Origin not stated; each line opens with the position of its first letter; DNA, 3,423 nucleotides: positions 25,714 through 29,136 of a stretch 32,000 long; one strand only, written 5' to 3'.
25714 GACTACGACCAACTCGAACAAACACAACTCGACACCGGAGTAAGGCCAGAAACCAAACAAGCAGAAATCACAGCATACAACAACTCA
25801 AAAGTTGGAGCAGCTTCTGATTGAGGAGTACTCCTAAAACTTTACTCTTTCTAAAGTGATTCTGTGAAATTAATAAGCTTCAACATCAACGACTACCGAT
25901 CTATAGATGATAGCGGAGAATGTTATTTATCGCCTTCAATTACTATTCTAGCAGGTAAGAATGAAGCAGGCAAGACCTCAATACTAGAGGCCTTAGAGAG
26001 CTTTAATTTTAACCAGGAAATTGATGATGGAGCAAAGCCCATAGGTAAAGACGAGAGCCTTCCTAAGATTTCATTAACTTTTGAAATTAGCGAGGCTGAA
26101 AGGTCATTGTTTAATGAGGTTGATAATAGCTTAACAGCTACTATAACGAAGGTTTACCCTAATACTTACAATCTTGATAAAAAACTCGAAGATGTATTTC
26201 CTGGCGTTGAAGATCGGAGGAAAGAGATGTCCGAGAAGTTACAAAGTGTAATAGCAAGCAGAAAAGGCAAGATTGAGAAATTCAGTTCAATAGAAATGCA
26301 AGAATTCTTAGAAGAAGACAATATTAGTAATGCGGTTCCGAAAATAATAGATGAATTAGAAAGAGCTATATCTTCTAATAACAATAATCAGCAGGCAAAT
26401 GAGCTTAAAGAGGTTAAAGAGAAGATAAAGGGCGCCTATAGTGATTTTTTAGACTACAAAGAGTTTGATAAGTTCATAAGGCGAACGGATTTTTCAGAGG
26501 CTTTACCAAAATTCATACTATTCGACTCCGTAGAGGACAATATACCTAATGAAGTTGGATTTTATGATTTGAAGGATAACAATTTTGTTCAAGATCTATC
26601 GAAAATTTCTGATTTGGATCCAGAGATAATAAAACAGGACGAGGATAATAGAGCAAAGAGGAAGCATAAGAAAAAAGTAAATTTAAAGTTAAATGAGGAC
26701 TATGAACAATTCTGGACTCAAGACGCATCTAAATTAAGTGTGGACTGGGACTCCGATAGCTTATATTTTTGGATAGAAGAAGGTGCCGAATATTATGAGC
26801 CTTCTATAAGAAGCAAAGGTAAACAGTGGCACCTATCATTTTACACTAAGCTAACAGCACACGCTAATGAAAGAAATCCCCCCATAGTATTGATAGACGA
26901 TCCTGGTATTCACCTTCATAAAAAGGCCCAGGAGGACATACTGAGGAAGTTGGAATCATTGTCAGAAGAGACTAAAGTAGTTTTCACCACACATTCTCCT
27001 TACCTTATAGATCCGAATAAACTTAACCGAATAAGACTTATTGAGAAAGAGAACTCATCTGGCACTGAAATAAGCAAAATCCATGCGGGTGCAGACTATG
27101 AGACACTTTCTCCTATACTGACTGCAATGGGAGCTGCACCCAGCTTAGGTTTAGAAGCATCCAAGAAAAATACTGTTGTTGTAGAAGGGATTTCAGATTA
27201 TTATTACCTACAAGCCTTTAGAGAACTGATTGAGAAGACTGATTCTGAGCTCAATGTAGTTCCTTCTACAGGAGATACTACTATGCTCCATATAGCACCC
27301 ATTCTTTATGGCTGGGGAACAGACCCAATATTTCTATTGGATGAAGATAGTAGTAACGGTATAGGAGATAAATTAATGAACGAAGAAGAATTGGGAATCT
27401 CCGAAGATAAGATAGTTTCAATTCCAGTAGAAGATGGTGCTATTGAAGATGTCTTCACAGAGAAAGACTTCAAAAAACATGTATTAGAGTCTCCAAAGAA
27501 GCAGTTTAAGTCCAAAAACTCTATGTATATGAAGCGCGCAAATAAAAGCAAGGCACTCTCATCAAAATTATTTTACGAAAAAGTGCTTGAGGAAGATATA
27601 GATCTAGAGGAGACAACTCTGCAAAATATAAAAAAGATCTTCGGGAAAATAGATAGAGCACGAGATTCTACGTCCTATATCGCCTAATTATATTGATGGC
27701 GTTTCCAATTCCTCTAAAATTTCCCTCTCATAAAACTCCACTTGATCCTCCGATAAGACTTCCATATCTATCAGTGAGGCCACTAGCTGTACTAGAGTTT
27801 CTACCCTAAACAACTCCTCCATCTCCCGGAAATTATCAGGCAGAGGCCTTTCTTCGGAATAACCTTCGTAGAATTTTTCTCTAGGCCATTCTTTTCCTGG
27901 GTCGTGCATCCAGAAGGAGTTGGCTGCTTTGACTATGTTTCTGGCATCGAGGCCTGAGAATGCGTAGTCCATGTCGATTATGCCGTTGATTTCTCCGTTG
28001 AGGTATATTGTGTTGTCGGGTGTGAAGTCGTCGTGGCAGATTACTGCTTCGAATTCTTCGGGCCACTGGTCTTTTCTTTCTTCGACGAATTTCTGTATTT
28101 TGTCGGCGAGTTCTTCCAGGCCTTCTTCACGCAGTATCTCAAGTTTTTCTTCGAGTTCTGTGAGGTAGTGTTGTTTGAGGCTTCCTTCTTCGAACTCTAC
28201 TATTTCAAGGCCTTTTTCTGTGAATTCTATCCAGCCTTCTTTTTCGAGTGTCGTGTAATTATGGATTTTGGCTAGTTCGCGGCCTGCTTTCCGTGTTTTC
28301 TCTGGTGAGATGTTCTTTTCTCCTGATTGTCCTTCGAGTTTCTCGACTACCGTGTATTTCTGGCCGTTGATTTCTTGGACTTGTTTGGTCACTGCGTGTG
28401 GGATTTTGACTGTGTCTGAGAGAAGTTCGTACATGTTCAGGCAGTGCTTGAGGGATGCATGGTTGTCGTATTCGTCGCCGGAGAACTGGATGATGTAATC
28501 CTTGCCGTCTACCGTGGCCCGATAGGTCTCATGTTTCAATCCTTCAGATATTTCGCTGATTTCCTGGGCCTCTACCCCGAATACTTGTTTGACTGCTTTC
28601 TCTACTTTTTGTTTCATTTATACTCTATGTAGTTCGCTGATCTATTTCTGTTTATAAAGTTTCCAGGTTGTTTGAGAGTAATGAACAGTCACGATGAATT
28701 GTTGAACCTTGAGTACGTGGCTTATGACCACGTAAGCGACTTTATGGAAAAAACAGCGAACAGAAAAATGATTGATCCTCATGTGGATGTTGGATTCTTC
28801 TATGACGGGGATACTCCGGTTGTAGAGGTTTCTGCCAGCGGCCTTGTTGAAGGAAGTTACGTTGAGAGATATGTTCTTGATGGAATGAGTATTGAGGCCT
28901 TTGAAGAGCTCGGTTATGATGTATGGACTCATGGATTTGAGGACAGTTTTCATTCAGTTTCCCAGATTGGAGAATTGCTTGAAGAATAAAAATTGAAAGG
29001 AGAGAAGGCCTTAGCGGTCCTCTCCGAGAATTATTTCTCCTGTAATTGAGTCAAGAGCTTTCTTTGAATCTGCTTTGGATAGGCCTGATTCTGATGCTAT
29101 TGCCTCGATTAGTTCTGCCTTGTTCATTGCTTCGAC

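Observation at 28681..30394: Three diverged paralogs of an unrecognised ~100-aa acidic protein, each with its own leaderless promoter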

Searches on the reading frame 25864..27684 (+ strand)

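Call 15: search_protein_families(library=pfam, proteins=[window:25864-27684:+], max_evalue=0.01)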
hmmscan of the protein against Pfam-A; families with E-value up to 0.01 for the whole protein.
window:25864-27684:+ (607 aa): 8 families
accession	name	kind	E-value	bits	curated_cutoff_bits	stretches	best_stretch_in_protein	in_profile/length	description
PF13175.12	AAA_15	-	2.5e-22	80.5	32.1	1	1-382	1-374/374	AAA ATPase domain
PF13304.12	AAA_21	-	2.1e-12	48.1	27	1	26-383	1-304/304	AAA domain, putative AbiEii toxin, Type IV TA system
PF13476.12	AAA_23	-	4.6e-05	24.6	27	1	7-200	3-142/201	AAA domain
PF13514.12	AAA_27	-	0.00053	20.1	22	1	1-49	1-51/206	AAA domain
PF00350.29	Dynamin_N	-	0.0039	17.7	27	0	239-362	56-124/168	Dynamin family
PF07996.16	T4SS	-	0.005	17.7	24.7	0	520-602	63-154/197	Type IV secretion system proteins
PF20469.4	OLD-like_TOPRIM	-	0.0065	17.4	23.2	0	436-495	5-67/67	Overcoming lysogenization defect protein-like, TOPRIM domain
PF02463.25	SMC_N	-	0.0072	16.2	40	1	4-44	3-44/220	RecF/RecN/SMC N terminal domain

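Call 72: search_protein_families(library=padloc, proteins=[window:25864-27684:+], max_evalue=0.001)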
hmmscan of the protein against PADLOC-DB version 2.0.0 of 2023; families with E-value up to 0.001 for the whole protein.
window:25864-27684:+ (607 aa): 79 families (the best 25 are shown)
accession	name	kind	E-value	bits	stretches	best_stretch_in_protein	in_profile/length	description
PDLC02979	AriA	-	3.1e-22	77.9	1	1-382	1-373/373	-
PDLC02358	Old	-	4.7e-20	69.9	2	332-496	278-449/578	Old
PDLC00271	PtuA1|PtuA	-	5.9e-19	66.9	2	340-414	280-352/421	AAA ATPase domain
PDLC00278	PtuA1|PtuA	-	6.4e-19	66.5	2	330-399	279-348/436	AAA ATPase domain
PDLC00310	PtuA1|PtuA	-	7.6e-16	56.2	2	328-407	280-359/443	AAA ATPase domain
PDLC00298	PtuA1|PtuA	-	1.3e-15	55.5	2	336-411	279-352/423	AAA ATPase domain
PDLC00311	PtuA1|PtuA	-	4.7e-15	53.5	2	338-405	307-373/455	AAA ATPase domain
PDLC04178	HEC-01A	-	8.8e-14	49.3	2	330-409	279-359/399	-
PDLC00267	PtuA1|PtuA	-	1.3e-13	48.9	2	337-401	284-348/438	AAA ATPase domain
PDLC00067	GajA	-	2.8e-13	47.2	2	328-407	294-370/604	AAA ATPase domain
PDLC00299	PtuA1|PtuA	-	6.2e-13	46.6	1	341-420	380-459/535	AAA ATPase domain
PDLC00102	GajA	-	9e-13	45.5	2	318-449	269-390/532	AAA ATPase domain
PDLC00094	GajA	-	1.1e-12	45.2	2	1-45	1-43/569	AAA ATPase domain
PDLC02980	AriA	-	1.3e-12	46.3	1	26-383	1-304/304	-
PDLC00063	GajA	-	1.9e-12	44.5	2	325-406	331-425/679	AAA ATPase domain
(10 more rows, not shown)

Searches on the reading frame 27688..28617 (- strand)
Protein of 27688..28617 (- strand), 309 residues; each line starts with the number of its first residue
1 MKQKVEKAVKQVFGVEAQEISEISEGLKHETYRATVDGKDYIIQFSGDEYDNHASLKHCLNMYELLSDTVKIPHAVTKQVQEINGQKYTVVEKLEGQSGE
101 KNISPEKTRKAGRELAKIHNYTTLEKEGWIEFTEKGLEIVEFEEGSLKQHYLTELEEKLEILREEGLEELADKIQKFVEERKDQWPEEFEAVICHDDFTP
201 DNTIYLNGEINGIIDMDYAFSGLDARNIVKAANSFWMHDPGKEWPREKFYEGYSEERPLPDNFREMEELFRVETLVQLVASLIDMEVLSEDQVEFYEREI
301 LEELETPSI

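Call 15: search_protein_families(library=pfam, proteins=[window:27688-28617:-], max_evalue=0.01)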
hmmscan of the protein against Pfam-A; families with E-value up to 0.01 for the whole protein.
window:27688-28617:- (309 aa): 2 families
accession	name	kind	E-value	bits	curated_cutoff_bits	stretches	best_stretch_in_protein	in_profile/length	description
PF01636.29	APH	-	1.2e-22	81.3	23.2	1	19-247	1-224/239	Phosphotransferase enzyme family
PF03881.20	Fructosamin_kin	-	4e-07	30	22.4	1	1-272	1-260/288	Fructosamine kinase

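Call 72: search_protein_families(library=padloc, proteins=[window:27688-28617:-], max_evalue=0.001)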
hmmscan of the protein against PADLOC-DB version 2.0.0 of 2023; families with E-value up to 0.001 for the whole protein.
window:27688-28617:- (309 aa): 0 families

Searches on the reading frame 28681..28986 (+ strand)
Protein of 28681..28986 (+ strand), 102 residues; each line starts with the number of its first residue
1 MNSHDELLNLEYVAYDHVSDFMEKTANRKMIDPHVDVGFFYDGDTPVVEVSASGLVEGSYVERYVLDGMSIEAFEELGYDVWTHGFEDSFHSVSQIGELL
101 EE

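Call 4: search_protein_families(library=pfam, proteins=[window:28681-28986:+], max_evalue=10)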
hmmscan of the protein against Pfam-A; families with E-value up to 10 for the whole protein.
window:28681-28986:+ (102 aa): 0 families

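Call 5: search_protein_families(library=ncbifam, proteins=[window:28681-28986:+], max_evalue=10)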
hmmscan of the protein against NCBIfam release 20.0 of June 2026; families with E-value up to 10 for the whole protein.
window:28681-28986:+ (102 aa): 0 families

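Call 6: find_homologous_proteins(query=A1, max_evalue=0.01)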
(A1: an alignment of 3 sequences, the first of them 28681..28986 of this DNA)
Query A1 (3 sequences) (102 aa, profile of the alignment): 12 proteins with E <= 0.01 among 260 candidates.
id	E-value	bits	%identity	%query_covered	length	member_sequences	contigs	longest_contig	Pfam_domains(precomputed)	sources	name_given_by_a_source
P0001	2.6e-48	180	48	99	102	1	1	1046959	-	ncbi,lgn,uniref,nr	ncbi:hypothetical protein [Candidatus Nanohalovita haloferacivicina]|uniref:hypothetical protein n=1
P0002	1.5e-46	175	38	100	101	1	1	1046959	-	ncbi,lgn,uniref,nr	ncbi:hypothetical protein [Candidatus Nanohalovita haloferacivicina]|uniref:hypothetical protein n=1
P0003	1.6e-39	152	48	99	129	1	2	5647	-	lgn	-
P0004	4.9e-37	144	39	100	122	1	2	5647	-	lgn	-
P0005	5.7e-37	144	43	88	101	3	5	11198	-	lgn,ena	-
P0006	5.1e-36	141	60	100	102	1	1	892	-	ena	-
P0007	1.2e-35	140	46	88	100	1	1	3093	-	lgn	-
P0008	2.4e-34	136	66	100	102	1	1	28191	-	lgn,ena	-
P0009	2.3e-33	132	100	79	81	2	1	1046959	-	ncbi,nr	ncbi:hypothetical protein HBNXNv_0641 [Candidatus Nanohalovita haloferacivicina]|nr:hypothetical pro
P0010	1.3e-32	130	60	99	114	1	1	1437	-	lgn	-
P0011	4.7e-30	122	45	92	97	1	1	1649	-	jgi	-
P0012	6.9e-26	108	60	91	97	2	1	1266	-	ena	-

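Call 16: find_encoding_contigs(protein=P0008, flank=10000, max_places=4)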
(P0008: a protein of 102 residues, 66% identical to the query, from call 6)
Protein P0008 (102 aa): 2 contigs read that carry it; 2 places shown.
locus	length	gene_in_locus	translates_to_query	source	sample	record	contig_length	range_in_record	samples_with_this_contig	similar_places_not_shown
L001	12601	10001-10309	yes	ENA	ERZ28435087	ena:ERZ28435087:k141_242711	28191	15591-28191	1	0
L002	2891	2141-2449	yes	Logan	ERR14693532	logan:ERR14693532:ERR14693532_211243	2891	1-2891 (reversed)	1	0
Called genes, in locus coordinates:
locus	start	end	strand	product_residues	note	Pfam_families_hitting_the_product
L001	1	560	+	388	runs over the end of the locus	PF00571:CBS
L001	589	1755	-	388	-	PF04087:DUF389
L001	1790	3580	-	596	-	PF00437:T2SSE (weak), PF00013:KH_1 (weak)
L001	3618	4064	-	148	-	-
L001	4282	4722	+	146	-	PF22811:Zn_ribbon_NrdR, PF03477:ATP-cone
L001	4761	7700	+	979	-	PF00317:Ribonuc_red_lgN, PF02867:Ribonuc_red_lgC, PF12637:TSCPD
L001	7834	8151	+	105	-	-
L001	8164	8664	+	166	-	-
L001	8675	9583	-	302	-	PF03881:Fructosamin_kin (weak), PF01636:APH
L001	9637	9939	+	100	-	-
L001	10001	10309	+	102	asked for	-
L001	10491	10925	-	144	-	-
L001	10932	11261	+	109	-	-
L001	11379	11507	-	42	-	-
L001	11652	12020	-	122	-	-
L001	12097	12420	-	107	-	PF01588:tRNA_bind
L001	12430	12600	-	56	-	?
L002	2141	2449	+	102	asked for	-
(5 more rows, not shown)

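Call 17: find_encoding_contigs(protein=P0005, flank=10000, max_places=5)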
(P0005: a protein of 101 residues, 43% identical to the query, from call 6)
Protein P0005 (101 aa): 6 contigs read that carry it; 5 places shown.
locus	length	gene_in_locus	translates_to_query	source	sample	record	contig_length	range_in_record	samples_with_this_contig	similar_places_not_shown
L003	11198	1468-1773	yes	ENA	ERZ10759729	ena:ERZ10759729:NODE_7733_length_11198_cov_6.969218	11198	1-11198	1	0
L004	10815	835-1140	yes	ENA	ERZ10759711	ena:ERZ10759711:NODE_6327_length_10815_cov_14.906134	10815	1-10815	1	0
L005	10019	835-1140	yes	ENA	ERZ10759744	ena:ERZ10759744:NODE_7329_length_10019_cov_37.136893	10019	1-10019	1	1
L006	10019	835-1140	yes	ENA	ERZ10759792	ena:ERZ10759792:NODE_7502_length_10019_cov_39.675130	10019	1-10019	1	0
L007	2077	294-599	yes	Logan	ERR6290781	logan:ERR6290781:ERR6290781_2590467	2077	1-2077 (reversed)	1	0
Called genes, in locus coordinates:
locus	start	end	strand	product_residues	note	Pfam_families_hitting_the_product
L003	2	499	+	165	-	?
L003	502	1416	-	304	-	PF03881:Fructosamin_kin, PF01636:APH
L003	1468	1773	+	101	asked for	-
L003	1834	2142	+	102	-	-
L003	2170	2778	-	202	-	PF00216:Bac_DNA_binding (faint), PF01839:FG-GAP (weak)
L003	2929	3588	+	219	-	PF02589:LUD_dom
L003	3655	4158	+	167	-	-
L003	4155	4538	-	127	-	-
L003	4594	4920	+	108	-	-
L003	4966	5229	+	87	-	-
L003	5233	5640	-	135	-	-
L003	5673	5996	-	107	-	PF01588:tRNA_bind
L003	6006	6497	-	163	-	-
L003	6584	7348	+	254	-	PF01370:Epimerase (weak), PF13460:NAD_binding_10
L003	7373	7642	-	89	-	-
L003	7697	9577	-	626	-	PF17214:KH_TffA, PF00753:Lactamase_B, PF16661:Lactamase_B_6, PF23023:Anti-Pycsar_Apyc1 (weak), PF12706:Lactamase_B_2, PF10996:Beta-Casp, PF07521:RMMBL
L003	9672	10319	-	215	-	PF00227:Proteasome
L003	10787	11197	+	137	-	?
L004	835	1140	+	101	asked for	-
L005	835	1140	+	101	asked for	-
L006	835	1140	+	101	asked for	-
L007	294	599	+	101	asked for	-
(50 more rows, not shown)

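Call 18: find_encoding_contigs(protein=P0003, flank=6000, max_places=4)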
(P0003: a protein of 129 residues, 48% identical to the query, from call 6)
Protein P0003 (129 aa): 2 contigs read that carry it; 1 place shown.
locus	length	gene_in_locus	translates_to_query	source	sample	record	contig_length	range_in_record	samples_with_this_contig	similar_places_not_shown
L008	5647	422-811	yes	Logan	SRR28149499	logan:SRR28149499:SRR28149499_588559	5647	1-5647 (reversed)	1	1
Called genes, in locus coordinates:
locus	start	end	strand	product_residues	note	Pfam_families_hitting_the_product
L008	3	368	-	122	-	?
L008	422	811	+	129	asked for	-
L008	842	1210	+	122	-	-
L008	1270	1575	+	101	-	-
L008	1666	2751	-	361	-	-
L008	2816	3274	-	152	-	-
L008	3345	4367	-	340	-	PF00583:Acetyltransf_1 (weak)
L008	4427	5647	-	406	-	?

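Call 67: predict_structure(alignment_id=A4)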
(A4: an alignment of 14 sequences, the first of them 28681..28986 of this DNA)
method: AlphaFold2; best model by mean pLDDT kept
length: 102 residues; sequences in the alignment: 14
mean_pLDDT: 85.9   pTM: 0.75
mean pLDDT of the five models: 85.9, 85.4, 84.5, 82.2, 80.7
residues with pLDDT >= 90: 44; 70-90: 49; 50-70: 8; < 50: 1
segments of 3 or more residues with pLDDT < 50: none
pLDDT, mean of each block of 10 residues (from residue 1): 68 88 91 91 91 85 89 86 90 87 49
secondary structure, 60 per line:
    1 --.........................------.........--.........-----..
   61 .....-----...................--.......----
elements in order: H3-27 E34-42 E45-53 E59-65 H71-89 E92-98

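Call 71: fold_search(model_id=the predicted structure, library=pdb)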
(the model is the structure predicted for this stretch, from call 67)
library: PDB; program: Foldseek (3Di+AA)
matches with E <= 10: 1306; with E <= 0.001: 0
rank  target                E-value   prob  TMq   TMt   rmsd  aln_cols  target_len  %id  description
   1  9tvu_v                9.7e-02  0.30  0.28  0.17  11.1       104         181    8  Structure of the Chlamydomonas reinhardtii chlororibosome (released 2026-02-18)
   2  4y4o_2y               1.1e-01  0.75  0.37  0.39   8.4        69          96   14  Crystal structure of the Thermus thermophilus 70S ribosome with rRNA modifications and bound to protein Y (YfiA) at 2 (released 2015-03-18)
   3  5ex5_B                1.3e-01  0.35  0.28  0.09  15.6        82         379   12  Crystal structure of human GRP78 (70kDa heat shock protein 5 / BIP) ATPase domain in complex with 7-deaza-ADP and inor (released 2016-06-15)
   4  1dgk                  1.4e-01  0.30  0.37  0.06  17.7       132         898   13  MUTANT MONOMER OF RECOMBINANT HUMAN HEXOKINASE TYPE I WITH GLUCOSE AND ADP IN THE ACTIVE SITE (released 2000-03-08)
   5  7ohr_k                1.6e-01  0.51  0.35  0.44   6.0        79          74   10  Nog1-TAP associated immature ribosomal particle population E from S. cerevisiae (released 2021-11-10)
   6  3fvr_I                1.6e-01  0.21  0.28  0.11  10.8       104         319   10  Crystal Structure of Acetyl Xylan Esterase from Bacillus pumilus, monoclinic crystal form I (released 2010-01-05)
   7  7u66_G                1.8e-01  0.47  0.34  0.40   8.0        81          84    9  Structure of E. coli dGTPase bound to T7 bacteriophage protein Gp1.2 and dGTP (released 2022-08-31)
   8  3iuc_A                1.8e-01  0.30  0.28  0.09  15.0        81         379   12  Crystal structure of the human 70kDa heat shock protein 5 (BiP/GRP78) ATPase domain in complex with ADP (released 2009-09-22)
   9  3qml_A                1.8e-01  0.25  0.28  0.09  15.6        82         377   13  The structural analysis of Sil1-Bip complex reveals the mechanism for Sil1 to function as a novel nucleotide exchange  (released 2011-06-29)
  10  9hqv_Bg               1.8e-01  0.23  0.31  0.24   7.3        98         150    7  Cryo-EM structure of the small subunit of the mitochondrial ribosome from Toxoplasma gondii (released 2025-06-11)
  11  6cz1_B                1.8e-01  0.23  0.27  0.09  15.6        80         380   14  Crystal structure of ATPase domain of Human GRP78 bound to Ver155008 (released 2019-04-10)
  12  5exw_B                2.0e-01  0.28  0.29  0.09  15.6        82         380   12  Crystal structure of human GRP78 (70kDa heat shock protein 5 / BIP) ATPase domain in complex with 7-deaza-ATP (released 2016-06-15)
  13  2hc1                  2.0e-01  0.20  0.25  0.11   9.3        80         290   10  Engineered catalytic domain of protein tyrosine phosphatase HPTPbeta. (released 2006-06-27)
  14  6gfa                  2.1e-01  0.38  0.30  0.10  15.5        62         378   13  Structure of Nucleotide binding domain of HSP110, ATP and Mg2+ complexed (released 2019-05-08)
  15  6w6e_I                2.1e-01  0.30  0.27  0.10  13.6        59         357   14  The Mycobacterium tuberculosis ClpB disaggregase hexamer structure with a locally refined ClpB middle domain and a Dna (released 2021-05-26)
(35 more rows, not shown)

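Call 79: search_protein_families(library=pfam, proteins=[L001:10491-10925:-, L003:3655-4155:+], max_evalue=0.01)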
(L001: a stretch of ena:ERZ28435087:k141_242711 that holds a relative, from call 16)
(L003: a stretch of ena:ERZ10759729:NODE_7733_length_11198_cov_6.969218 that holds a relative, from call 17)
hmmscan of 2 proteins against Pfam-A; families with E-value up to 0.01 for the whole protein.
L001:10491-10925:- (144 aa): 0 families

L003:3655-4155:+ (167 aa): 0 families
